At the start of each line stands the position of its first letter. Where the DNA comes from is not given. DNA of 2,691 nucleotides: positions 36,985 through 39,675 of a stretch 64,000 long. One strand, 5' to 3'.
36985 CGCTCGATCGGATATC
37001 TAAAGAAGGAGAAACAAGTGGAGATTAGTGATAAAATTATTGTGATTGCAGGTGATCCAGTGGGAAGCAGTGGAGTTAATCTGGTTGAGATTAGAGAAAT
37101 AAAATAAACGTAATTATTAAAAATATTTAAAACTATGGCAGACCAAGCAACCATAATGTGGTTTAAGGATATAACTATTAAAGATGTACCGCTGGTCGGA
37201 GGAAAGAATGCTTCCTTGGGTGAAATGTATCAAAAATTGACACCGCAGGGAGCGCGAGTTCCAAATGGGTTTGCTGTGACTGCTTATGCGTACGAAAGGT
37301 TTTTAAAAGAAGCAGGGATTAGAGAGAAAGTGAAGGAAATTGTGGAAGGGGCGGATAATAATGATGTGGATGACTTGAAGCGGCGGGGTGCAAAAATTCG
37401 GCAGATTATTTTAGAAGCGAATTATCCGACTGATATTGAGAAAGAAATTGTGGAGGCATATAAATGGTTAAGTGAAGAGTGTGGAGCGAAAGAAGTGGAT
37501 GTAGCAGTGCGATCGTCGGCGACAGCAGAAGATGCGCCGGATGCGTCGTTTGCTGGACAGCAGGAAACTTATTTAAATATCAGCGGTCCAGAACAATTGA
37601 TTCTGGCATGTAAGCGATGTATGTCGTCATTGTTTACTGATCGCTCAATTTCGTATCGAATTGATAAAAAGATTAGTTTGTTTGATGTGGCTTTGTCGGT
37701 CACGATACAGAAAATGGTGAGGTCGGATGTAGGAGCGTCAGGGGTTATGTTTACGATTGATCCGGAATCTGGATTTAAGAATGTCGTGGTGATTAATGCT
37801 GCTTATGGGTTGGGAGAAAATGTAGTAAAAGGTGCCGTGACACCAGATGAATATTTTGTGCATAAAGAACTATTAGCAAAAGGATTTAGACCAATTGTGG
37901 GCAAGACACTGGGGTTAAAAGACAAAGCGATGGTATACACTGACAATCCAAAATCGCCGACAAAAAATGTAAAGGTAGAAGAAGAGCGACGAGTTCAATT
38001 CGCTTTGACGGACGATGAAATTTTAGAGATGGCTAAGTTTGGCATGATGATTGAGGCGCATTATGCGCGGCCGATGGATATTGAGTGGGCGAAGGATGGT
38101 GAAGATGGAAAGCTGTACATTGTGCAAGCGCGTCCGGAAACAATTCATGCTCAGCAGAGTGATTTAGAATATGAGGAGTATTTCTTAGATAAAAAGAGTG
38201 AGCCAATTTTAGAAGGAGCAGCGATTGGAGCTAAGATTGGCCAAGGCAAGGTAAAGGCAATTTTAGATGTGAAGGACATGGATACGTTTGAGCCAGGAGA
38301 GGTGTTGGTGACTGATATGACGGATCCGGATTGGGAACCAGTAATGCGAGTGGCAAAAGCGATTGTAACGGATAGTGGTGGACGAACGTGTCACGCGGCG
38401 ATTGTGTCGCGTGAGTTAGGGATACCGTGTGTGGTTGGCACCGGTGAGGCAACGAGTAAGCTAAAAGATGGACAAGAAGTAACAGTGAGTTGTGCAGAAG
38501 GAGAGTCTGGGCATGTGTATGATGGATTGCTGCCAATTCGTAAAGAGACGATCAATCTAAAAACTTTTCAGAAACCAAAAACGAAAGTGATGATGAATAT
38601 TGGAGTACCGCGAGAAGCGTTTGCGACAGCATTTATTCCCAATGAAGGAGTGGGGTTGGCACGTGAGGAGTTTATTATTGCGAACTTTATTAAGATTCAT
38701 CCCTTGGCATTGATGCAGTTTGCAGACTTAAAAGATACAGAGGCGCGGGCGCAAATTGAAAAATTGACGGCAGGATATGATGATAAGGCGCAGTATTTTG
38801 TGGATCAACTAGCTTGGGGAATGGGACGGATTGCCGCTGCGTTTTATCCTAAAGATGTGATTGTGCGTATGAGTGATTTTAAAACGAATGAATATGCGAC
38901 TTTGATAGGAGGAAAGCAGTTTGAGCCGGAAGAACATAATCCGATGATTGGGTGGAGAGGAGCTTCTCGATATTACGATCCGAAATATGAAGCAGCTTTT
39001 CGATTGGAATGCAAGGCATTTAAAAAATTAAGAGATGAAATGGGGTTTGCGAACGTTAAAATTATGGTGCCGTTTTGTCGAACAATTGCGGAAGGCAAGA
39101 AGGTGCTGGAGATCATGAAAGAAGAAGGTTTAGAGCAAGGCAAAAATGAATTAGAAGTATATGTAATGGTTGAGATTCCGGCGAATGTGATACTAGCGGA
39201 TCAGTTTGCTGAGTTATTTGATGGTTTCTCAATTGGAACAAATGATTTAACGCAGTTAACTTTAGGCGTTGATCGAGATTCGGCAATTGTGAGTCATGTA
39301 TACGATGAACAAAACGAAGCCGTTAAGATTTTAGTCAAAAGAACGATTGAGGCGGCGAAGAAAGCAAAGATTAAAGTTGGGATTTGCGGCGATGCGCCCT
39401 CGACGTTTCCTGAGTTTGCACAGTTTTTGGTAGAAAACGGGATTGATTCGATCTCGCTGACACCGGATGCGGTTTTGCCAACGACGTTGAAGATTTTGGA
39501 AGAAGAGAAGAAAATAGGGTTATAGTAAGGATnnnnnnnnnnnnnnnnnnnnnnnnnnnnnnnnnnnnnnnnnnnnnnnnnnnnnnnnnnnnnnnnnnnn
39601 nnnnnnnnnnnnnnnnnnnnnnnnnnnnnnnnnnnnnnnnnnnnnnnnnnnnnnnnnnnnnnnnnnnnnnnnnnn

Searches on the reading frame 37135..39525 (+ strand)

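Call 40: search_protein_families(library=pfam, proteins=[window:37135-39525:+], max_evalue=0.00001)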
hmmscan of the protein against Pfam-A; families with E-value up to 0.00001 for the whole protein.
window:37135-39525:+ (796 aa): 3 families
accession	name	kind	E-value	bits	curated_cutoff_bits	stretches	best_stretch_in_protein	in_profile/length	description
PF01326.24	PPDK_N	-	3.5e-122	408.2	27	1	19-345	2-319/328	Pyruvate phosphate dikinase, AMP/ATP-binding domain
PF02896.24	PEP-utilizers_C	-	1.3e-64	218.7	22.8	1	472-787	9-288/293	PEP-utilising enzyme, PEP-binding domain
PF00391.29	PEP-utilizers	-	2.6e-28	97.8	23.1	1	385-456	1-72/72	PEP-utilising enzyme, mobile domain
